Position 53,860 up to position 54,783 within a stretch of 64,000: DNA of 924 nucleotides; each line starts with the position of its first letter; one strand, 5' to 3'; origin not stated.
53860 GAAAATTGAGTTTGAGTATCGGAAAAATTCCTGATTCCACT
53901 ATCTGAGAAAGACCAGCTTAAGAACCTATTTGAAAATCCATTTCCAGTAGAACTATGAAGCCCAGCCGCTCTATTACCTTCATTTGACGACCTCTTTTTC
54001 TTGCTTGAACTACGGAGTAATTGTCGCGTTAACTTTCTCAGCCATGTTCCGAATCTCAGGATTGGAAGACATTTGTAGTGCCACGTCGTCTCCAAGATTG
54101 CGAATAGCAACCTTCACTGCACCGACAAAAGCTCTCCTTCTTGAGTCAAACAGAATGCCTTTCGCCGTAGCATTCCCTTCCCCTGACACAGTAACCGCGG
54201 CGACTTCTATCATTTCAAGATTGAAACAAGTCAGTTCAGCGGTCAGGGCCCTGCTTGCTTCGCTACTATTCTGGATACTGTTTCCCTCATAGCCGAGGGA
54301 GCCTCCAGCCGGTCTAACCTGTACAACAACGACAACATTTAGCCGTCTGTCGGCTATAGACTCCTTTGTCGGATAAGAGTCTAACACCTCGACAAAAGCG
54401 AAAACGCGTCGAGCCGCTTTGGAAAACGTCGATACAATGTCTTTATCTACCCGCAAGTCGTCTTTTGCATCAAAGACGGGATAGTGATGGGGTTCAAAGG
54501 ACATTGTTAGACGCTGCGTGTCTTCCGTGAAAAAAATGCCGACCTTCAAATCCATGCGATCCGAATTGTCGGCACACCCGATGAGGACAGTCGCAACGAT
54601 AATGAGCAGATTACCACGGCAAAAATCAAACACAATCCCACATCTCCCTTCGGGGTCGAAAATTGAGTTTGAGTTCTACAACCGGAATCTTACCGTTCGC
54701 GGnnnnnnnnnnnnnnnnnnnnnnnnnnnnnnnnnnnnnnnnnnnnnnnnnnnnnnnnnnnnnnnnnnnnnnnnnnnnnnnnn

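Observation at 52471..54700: Tandem triplication of a ~0.77-kb lipoprotein unit with near-identical ends and a hypervariable core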

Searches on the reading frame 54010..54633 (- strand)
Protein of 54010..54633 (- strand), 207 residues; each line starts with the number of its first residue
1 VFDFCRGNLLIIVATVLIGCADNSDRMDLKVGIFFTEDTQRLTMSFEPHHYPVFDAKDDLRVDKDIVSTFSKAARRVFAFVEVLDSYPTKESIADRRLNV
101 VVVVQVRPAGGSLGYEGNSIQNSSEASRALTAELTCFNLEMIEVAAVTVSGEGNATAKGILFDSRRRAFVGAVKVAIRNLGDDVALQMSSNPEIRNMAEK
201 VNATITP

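Call 6: search_protein_families(library=pfam, proteins=[window:54010-54633:-], max_evalue=1)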
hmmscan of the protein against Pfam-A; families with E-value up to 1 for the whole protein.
window:54010-54633:- (207 aa): 0 families

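Call 7: search_protein_families(library=ncbifam, proteins=[window:54010-54633:-], max_evalue=1)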
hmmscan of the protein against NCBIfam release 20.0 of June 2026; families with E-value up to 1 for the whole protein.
window:54010-54633:- (207 aa): 2 families
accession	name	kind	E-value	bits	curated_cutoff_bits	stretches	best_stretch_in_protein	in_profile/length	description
NF041234.1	CAS_csx30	equivalog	0.015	14.1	125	1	31-104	482-555/560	type III-E CRISPR-associated protein Csx30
NF053854.1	RespRegPhoBBctds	equivalog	0.14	11.5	270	0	113-152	18-57/225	two-component system response regulator PhoB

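Call 8: find_homologous_proteins(query=window:54010-54633:-, max_evalue=0.001)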
Query window:54010-54633:- (207 aa): 53 proteins with E <= 0.001 among 231 candidates.
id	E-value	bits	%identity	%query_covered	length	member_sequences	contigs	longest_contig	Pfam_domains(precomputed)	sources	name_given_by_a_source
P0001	1.4e-101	356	82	96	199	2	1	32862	-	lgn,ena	-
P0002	4.0e-100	351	81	96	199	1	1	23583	-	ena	-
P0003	2.5e-96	339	78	96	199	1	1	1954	-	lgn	-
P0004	6.7e-95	334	78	96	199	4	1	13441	-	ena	-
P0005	7.8e-95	334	78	96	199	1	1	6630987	-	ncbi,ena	-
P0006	1.8e-94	333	78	96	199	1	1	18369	-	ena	-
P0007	4.3e-94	332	76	96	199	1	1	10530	-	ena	-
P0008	7.4e-94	331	76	96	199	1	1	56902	-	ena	-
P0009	1.0e-91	324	73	100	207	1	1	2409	-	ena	-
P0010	6.4e-87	308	72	95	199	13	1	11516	-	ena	-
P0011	2.0e-86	307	74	96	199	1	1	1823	-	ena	-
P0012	2.4e-86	306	72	95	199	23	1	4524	-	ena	-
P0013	3.1e-85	303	73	96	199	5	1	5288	-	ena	-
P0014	1.6e-84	300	72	95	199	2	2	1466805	-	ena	-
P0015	2.0e-84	300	70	96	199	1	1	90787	-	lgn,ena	-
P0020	1.4e-77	278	69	96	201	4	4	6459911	-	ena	-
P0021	4.0e-77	276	67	96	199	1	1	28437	-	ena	-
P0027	2.5e-70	254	63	96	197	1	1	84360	-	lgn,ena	-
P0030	1.8e-69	251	63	100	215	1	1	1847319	-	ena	-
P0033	1.6e-65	239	58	100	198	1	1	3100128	-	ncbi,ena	-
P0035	5.4e-65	237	57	100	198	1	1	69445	-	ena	-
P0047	3.8e-55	205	53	100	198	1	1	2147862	-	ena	-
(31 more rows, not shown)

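Call 20: search_solved_structures(query=A2, max_evalue=10)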
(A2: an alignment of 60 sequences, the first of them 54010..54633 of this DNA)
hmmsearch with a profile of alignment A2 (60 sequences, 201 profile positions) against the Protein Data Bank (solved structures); distinct sequences matched with E-value up to 10: 0.

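Call 22: find_encoding_contigs(protein=P0033, flank=5000, max_places=4)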
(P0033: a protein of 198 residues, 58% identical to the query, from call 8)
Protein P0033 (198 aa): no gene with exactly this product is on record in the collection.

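Call 25: find_encoding_contigs(protein=P0027, flank=5000, max_places=2)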
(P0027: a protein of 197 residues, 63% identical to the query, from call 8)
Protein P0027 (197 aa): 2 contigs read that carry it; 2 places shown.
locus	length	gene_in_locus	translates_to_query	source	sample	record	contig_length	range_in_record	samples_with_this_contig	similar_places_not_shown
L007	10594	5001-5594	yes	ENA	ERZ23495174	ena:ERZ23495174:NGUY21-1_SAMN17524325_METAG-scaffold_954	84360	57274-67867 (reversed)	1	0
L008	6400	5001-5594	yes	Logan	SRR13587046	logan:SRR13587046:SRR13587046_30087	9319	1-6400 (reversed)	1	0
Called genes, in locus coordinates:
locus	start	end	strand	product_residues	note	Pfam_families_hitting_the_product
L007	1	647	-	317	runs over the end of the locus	PF04556:DpnII (weak), PF26568:RE_BanI_C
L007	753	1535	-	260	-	PF03819:MazG, PF01503:PRA-PH (weak), PF03819:MazG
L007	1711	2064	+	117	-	PF01503:PRA-PH, PF03819:MazG, PF12643:MazG-like (weak)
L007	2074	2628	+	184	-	PF04307:YdjM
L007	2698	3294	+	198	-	-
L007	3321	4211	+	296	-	-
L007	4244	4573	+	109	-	PF05656:DUF805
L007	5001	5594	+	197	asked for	-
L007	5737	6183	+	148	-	-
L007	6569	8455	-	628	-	PF02776:TPP_enzyme_N, PF00205:TPP_enzyme_M, PF02775:TPP_enzyme_C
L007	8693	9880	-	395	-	PF00174:Oxidored_molyb, PF03404:Mo-co_dimer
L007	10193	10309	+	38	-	-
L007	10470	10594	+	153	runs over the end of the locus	PF01613:Flavin_Reduct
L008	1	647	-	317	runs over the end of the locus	PF04556:DpnII (weak), PF26568:RE_BanI_C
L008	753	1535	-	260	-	PF03819:MazG, PF01503:PRA-PH (weak), PF03819:MazG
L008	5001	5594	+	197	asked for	-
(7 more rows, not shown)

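Call 26: find_encoding_contigs(protein=P0035, flank=5000, max_places=2)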
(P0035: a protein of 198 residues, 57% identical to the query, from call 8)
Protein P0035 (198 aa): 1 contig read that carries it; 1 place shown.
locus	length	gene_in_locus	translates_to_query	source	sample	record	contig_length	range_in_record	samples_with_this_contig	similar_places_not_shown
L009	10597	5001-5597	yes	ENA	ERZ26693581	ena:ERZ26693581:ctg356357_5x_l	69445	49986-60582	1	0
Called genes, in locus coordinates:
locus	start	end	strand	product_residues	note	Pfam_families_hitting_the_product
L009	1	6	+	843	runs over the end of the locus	PF12804:NTP_transf_3 (weak), PF01937:ARMT1-like_dom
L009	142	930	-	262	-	PF00248:Aldo_ket_red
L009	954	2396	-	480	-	PF03972:MmgE_PrpD_N, PF19305:MmgE_PrpD_C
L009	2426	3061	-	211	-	PF01569:PAP2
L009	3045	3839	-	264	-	PF03819:MazG, PF01503:PRA-PH (weak), PF03819:MazG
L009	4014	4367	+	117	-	PF01503:PRA-PH (weak), PF03819:MazG, PF12643:MazG-like (weak)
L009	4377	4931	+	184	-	PF04307:YdjM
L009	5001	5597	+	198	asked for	-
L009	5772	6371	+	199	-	-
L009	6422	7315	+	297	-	-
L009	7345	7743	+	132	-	PF05656:DUF805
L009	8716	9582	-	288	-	PF05721:PhyH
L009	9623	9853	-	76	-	-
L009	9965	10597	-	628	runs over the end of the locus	PF02776:TPP_enzyme_N, PF00205:TPP_enzyme_M, PF02775:TPP_enzyme_C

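Call 27: find_encoding_contigs(protein=P0001, flank=5000, max_places=2)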
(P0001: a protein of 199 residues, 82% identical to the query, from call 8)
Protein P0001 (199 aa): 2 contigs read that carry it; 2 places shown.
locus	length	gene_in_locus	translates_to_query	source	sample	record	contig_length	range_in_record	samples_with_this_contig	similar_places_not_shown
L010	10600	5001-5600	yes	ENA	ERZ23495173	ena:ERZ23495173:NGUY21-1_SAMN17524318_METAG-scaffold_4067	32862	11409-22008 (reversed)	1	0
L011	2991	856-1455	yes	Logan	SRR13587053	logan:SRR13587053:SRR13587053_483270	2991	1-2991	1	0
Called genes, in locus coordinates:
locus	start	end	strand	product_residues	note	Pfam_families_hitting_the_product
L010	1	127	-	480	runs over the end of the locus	PF03972:MmgE_PrpD_N, PF19305:MmgE_PrpD_C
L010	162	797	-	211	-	PF01569:PAP2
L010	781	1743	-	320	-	PF02086:MethyltransfD12 (faint), PF08241:Methyltransf_11 (faint), PF01555:N6_N4_Mtase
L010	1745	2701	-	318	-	PF04556:DpnII (weak), PF26568:RE_BanI_C (weak)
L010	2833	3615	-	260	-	PF01503:PRA-PH (faint), PF03819:MazG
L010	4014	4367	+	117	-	PF01503:PRA-PH (weak), PF03819:MazG, PF12643:MazG-like (weak)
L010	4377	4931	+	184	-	PF04307:YdjM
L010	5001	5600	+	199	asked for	-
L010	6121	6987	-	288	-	PF05721:PhyH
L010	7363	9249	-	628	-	PF02776:TPP_enzyme_N, PF00205:TPP_enzyme_M, PF02775:TPP_enzyme_C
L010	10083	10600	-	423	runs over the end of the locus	PF00174:Oxidored_molyb, PF03404:Mo-co_dimer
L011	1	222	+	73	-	?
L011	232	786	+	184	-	PF04307:YdjM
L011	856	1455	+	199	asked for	-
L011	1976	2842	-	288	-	PF05721:PhyH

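Call 30: predict_structure(alignment_id=A2)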
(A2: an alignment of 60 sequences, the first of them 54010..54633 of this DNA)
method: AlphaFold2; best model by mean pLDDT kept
length: 207 residues; sequences in the alignment: 60
mean_pLDDT: 86.4   pTM: 0.79
mean pLDDT of the five models: 86.4, 85.5, 85.1, 84.7, 83.7
residues with pLDDT >= 90: 139; 70-90: 33; 50-70: 25; < 50: 10
segments of 3 or more residues with pLDDT < 50: 16-22
pLDDT, mean of each block of 10 residues (from residue 1): 54 49 74 97 82 72 96 95 96 95 97 86 93 97 96 93 86 98 96 91 65
secondary structure, 60 per line:
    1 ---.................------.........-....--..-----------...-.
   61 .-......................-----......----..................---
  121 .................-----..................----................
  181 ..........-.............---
elements in order: H4-20 E27-35 H37-40 H63-77 E78-84 H90-95 E100-117 E121-137 E143-160 H165-190 H192-204

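Call 35: find_encoding_contigs(protein=P0006, flank=5000, max_places=1)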
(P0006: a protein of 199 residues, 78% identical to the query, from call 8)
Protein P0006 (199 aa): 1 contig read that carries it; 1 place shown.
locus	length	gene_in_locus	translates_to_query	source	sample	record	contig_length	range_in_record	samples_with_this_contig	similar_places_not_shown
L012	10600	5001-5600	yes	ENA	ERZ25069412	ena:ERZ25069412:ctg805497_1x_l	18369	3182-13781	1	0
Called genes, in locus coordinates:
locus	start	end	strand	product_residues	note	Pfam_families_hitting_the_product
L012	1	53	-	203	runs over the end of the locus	PF03972:MmgE_PrpD_N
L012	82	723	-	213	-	PF01569:PAP2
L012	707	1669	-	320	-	PF02086:MethyltransfD12 (faint), PF08241:Methyltransf_11 (faint), PF13649:Methyltransf_25 (faint), PF01555:N6_N4_Mtase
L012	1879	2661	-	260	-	PF01503:PRA-PH (faint), PF03819:MazG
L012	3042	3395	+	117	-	PF01503:PRA-PH (weak), PF03819:MazG, PF12643:MazG-like (weak)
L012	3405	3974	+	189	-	PF04307:YdjM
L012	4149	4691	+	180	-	-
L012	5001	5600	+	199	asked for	-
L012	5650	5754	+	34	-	-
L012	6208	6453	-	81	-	-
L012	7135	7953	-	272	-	PF05721:PhyH (weak)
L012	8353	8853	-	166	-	PF02775:TPP_enzyme_C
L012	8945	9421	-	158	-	PF00205:TPP_enzyme_M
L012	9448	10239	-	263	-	PF02776:TPP_enzyme_N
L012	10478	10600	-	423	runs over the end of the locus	PF00174:Oxidored_molyb, PF03404:Mo-co_dimer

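Call 36: find_encoding_contigs(protein=P0021, flank=5000, max_places=1)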
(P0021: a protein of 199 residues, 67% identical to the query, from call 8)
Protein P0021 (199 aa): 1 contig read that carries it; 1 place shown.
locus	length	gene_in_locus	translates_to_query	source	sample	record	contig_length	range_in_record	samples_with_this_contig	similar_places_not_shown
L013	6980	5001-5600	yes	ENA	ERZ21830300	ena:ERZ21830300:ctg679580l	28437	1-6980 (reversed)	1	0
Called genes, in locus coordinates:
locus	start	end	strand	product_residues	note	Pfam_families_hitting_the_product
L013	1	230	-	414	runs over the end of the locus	PF03972:MmgE_PrpD_N, PF19305:MmgE_PrpD_C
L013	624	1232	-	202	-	PF01569:PAP2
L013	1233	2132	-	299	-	PF01555:N6_N4_Mtase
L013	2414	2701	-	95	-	PF03819:MazG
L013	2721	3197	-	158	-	PF03819:MazG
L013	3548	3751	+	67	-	-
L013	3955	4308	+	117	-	PF01503:PRA-PH (weak), PF03819:MazG, PF12643:MazG-like (weak)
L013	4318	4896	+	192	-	PF04307:YdjM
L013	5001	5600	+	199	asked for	-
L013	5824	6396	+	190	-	-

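Call 46: fold_search(model_id=the predicted structure, library=pdb)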
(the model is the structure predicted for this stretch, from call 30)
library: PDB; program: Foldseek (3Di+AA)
matches with E <= 10: 946; with E <= 0.001: 33
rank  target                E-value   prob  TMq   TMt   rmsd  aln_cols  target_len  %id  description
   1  7brm_A                1.3e-06  1.00  0.37  0.31  11.5       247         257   10  Architecture of curli complex (released 2020-07-15)
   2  8t8d_B                3.0e-06  1.00  0.37  0.39   9.0       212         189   10  Structure of Helicobacter pylori adhesin A, HpaA (released 2024-01-31)
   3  6l7a_A                4.1e-06  1.00  0.37  0.33  12.0       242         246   10  CsgFG complex in Curli biogenesis system (released 2020-01-15)
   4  8z5n_0                4.9e-06  1.00  0.46  0.29   8.0       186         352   13  Cryo-EM structure of the LPHT ring (released 2025-10-22)
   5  6l7c_A                6.0e-06  1.00  0.39  0.33  12.3       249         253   11  CsgFG complex with substrate CsgAN6 peptide in Curli biogenesis system (released 2020-01-15)
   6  3bgh_A                6.3e-06  1.00  0.42  0.46   8.0       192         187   10  Crystal structure of putative neuraminyllactose-binding hemagglutinin homolog from Helicobacter pylori (released 2007-12-11)
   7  4uv2_I                7.2e-06  1.00  0.38  0.34   9.7       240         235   12  Structure of the curli transport lipoprotein CsgG in a non-lipidated, pre-pore conformation (released 2014-09-24)
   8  7rxu                  8.1e-06  1.00  0.39  0.56   5.7       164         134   10  Crystal structure of Cj1090c (released 2022-08-31)
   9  4uv3_C                1.3e-05  1.00  0.39  0.35   9.5       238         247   10  Structure of the curli transport lipoprotein CsgG in its membrane- bound conformation (released 2014-09-24)
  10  4uv3_A                1.7e-05  1.00  0.33  0.29  11.6       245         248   11  Structure of the curli transport lipoprotein CsgG in its membrane- bound conformation (released 2014-09-24)
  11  3bgh_B                2.5e-05  1.00  0.45  0.48   7.5       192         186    8  Crystal structure of putative neuraminyllactose-binding hemagglutinin homolog from Helicobacter pylori (released 2007-12-11)
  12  6lqh_A                2.5e-05  1.00  0.33  0.33   9.6       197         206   11  High resolution architecture of curli complex (released 2020-07-15)
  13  8t8d_D                2.7e-05  1.00  0.37  0.40   9.1       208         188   10  Structure of Helicobacter pylori adhesin A, HpaA (released 2024-01-31)
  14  6si7_J                3.6e-05  1.00  0.38  0.34  11.7       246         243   10  Structure of the curli secretion-assembly complex CsgG:CsgF (released 2020-06-24)
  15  4q79_A                5.6e-05  1.00  0.40  0.42   7.7       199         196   10  Structure of a HG-derivative CsgG (released 2014-12-17)
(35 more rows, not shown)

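Call 49: find_homologous_proteins(query=A2, max_evalue=0.001)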
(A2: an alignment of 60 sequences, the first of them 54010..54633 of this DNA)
Query A2 (60 sequences) (207 aa, profile of the alignment): 55 proteins with E <= 0.001 among 2461 candidates.
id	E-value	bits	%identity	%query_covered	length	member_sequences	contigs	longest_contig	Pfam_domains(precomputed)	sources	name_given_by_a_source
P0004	9.5e-93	327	78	96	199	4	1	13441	-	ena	-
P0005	9.7e-93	327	78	96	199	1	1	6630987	-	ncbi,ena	-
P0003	3.0e-92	326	78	96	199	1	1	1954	-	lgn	-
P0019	1.4e-91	323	65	100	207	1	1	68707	-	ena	-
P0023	2.8e-91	322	65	96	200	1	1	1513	-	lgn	-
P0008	3.9e-91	322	76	96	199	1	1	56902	-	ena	-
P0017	4.8e-91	322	67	96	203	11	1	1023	-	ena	-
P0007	5.8e-91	321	76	96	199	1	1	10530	-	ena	-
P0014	1.1e-90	320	72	95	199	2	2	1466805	-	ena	-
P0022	2.1e-90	319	65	96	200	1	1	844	-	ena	-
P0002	7.1e-90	318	81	96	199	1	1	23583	-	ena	-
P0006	1.8e-89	316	78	96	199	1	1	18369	-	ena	-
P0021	1.8e-89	316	67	96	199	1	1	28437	-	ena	-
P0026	2.1e-89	316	64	96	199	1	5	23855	-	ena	-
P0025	2.4e-89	316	64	96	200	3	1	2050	-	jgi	-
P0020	2.5e-89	316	69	96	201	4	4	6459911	-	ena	-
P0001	4.1e-89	315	82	96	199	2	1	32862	-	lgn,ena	-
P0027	8.2e-86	304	63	96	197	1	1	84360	-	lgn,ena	-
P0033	8.8e-83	295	58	100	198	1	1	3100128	-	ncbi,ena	-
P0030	2.4e-82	293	63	100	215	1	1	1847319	-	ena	-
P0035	3.3e-81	289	57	100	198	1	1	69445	-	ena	-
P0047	1.3e-78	281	53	100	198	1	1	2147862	-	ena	-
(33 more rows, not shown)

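Call 52: search_protein_families(library=pfam, proteins=[L007:3321-4211:+, L007:4244-4573:+, L007:5737-6183:+], max_evalue=1)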
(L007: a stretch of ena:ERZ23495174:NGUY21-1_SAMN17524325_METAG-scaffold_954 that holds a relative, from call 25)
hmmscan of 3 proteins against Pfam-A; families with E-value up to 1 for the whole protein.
L007:3321-4211:+ (296 aa): 1 family
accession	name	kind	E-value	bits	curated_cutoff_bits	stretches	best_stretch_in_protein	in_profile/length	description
PF05787.19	PhoX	-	0.069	12.7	24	1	105-167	434-494/515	Alkaline phosphatase PhoX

L007:4244-4573:+ (109 aa): 1 family
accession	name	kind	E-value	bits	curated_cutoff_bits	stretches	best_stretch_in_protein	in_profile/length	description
PF05656.20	DUF805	-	3.2e-13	50.6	25.7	1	10-105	1-85/111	Protein of unknown function (DUF805)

L007:5737-6183:+ (148 aa): 0 families

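Call 59: search_protein_families(library=padloc, proteins=[window:54010-54633:-], max_evalue=0.01)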
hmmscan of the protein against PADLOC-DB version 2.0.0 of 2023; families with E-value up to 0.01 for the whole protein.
window:54010-54633:- (207 aa): 0 families

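Call 60: search_protein_families(library=phrogs, proteins=[window:54010-54633:-], max_evalue=0.01)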
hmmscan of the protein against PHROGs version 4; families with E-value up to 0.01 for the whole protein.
window:54010-54633:- (207 aa): 0 families

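Call 61: find_encoding_contigs(protein=P0030, flank=5000, max_places=1)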
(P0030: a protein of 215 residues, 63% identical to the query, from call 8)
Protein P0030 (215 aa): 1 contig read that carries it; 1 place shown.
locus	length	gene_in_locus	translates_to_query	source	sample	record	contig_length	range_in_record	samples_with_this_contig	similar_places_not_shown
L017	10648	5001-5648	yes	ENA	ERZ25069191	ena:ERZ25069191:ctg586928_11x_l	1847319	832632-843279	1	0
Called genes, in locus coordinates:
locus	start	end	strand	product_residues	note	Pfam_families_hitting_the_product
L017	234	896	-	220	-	PF01569:PAP2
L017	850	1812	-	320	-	PF02086:MethyltransfD12 (faint), PF13847:Methyltransf_31 (faint), PF01555:N6_N4_Mtase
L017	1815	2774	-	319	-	PF26568:RE_BanI_C (weak), PF04556:DpnII (weak)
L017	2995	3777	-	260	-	PF01503:PRA-PH (faint), PF03819:MazG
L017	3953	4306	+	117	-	PF01503:PRA-PH (weak), PF03819:MazG, PF12643:MazG-like (weak)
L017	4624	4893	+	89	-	PF04307:YdjM (weak)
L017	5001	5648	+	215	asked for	-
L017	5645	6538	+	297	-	-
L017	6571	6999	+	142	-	PF05656:DUF805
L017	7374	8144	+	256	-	PF07505:DUF5131, PF17338:GP88 (weak)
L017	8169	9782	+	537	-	PF00355:Rieske, PF01645:Glu_synthase, PF00478:IMPDH (faint), PF01070:FMN_dh (weak)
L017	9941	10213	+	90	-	-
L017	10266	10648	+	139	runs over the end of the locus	-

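Call 62: find_encoding_contigs(protein=P0020, flank=5000, max_places=1)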
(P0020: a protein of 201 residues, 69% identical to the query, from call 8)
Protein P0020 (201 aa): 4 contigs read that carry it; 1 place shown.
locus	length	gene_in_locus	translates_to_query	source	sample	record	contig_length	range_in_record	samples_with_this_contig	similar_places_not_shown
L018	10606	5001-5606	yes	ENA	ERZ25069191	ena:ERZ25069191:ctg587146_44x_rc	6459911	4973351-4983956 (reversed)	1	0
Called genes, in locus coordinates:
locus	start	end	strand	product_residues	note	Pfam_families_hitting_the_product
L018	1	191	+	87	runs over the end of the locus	-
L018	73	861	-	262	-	PF00248:Aldo_ket_red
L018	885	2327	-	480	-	PF03972:MmgE_PrpD_N, PF19305:MmgE_PrpD_C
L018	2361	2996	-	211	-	PF01569:PAP2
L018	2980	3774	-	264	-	PF01503:PRA-PH (faint), PF03819:MazG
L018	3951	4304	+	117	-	PF01503:PRA-PH (weak), PF03819:MazG, PF12643:MazG-like (weak)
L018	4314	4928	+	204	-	PF04307:YdjM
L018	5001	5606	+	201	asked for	-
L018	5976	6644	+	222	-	-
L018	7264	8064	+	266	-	PF07505:DUF5131, PF17338:GP88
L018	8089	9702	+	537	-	PF00355:Rieske, PF01645:Glu_synthase, PF00478:IMPDH (faint), PF01070:FMN_dh (weak)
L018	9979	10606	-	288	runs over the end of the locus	PF05721:PhyH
